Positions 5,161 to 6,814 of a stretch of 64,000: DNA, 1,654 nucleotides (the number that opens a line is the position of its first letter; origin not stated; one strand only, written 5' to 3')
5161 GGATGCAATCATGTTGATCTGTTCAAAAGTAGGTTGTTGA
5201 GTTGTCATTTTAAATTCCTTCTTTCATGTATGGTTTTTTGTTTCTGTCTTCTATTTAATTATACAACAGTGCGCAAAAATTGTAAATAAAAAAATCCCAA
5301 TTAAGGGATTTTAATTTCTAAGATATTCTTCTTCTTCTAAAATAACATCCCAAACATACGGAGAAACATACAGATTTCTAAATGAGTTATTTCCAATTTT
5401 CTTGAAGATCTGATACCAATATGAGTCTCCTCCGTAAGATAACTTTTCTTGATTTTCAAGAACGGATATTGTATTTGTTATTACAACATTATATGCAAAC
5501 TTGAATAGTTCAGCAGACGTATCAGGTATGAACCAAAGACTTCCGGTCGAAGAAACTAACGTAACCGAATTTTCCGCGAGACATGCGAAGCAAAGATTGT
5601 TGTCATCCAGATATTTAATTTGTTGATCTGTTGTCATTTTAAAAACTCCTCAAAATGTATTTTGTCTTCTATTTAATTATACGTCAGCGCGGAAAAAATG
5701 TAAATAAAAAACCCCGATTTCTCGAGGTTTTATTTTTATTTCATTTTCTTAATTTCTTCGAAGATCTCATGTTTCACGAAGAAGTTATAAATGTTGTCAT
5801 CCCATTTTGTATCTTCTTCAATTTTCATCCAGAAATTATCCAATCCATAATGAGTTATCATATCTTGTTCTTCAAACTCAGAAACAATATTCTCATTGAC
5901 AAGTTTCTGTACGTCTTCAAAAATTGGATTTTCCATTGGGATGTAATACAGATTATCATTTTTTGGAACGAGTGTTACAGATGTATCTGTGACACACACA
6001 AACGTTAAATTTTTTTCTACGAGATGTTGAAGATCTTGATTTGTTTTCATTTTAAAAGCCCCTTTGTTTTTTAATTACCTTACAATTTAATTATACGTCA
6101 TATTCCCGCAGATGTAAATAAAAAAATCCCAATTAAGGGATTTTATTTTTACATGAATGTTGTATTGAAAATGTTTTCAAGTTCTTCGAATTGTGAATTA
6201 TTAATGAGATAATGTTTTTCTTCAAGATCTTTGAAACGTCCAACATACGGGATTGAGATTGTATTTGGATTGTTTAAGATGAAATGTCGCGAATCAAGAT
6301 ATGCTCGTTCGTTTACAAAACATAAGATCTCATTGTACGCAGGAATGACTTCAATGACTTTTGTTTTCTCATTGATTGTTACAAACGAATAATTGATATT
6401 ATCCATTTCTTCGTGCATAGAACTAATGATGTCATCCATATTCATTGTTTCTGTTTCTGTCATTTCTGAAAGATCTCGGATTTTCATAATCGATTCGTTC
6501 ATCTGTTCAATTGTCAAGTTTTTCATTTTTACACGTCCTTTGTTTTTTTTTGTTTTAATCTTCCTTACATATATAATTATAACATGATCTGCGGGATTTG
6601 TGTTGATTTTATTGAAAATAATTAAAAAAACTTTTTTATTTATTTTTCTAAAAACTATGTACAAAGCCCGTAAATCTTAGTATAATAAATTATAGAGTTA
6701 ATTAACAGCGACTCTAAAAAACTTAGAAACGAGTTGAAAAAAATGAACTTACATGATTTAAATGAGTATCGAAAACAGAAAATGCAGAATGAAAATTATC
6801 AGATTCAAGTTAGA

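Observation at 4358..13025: Family of large palindromic hairpin elements (arm motif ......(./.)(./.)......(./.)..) at boundaries of transcription blocks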

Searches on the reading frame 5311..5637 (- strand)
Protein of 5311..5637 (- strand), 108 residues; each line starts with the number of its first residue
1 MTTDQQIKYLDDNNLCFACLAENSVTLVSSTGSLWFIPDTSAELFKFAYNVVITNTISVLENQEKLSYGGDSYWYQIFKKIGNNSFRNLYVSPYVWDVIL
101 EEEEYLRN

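Call 36: search_protein_families(library=phrogs, proteins=[window:5311-5637:-], max_evalue=0.01)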
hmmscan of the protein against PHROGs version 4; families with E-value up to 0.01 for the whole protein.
window:5311-5637:- (108 aa): 0 families

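Call 91: search_protein_families(library=pfam, proteins=[window:5311-5637:-], max_evalue=0.1)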
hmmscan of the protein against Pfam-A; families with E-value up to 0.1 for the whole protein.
window:5311-5637:- (108 aa): 0 families

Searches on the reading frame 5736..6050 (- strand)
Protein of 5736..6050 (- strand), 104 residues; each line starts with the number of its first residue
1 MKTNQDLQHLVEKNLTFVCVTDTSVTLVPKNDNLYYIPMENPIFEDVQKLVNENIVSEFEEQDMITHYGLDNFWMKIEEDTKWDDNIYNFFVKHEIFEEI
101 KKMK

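Call 36: search_protein_families(library=phrogs, proteins=[window:5736-6050:-], max_evalue=0.01)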
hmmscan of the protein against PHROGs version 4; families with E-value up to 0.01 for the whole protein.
window:5736-6050:- (104 aa): 2 families
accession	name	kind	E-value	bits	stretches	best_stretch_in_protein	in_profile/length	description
phrog_3439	-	unknown function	0.0081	17.5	0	22-92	15-85/91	-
phrog_11521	-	unknown function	0.0087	17.3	0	21-80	35-89/142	-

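Call 91: search_protein_families(library=pfam, proteins=[window:5736-6050:-], max_evalue=0.1)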
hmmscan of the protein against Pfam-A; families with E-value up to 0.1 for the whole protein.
window:5736-6050:- (104 aa): 0 families

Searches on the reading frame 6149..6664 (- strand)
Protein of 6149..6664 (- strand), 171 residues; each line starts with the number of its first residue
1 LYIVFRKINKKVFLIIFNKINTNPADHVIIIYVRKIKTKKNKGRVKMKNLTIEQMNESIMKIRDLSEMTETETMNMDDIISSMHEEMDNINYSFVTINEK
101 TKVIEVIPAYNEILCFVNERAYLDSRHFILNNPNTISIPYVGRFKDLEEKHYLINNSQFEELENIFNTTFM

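Call 36: search_protein_families(library=phrogs, proteins=[window:6149-6664:-], max_evalue=0.01)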
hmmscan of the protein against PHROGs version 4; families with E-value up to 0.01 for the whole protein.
window:6149-6664:- (171 aa): 0 families

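Call 38: search_protein_families(library=pfam, proteins=[window:6149-6664:-], max_evalue=1)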
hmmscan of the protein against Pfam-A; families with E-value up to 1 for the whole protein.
window:6149-6664:- (171 aa): 4 families
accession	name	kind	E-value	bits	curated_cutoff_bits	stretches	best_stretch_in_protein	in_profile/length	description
PF07340.17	Herpes_IE1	-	0.0034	17.1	27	1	25-112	75-160/382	Cytomegalovirus IE1 protein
PF22766.2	ZW10_C2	-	0.045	14.3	27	1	51-111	34-95/152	ZW10 C-terminal helical domain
PF14281.12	PDDEXK_4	-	0.07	13.5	22.3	1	8-104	84-175/183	PD-(D/E)XK nuclease superfamily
PF10000.15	ACT_3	-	0.14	12.6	25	1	75-108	5-38/70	ACT domain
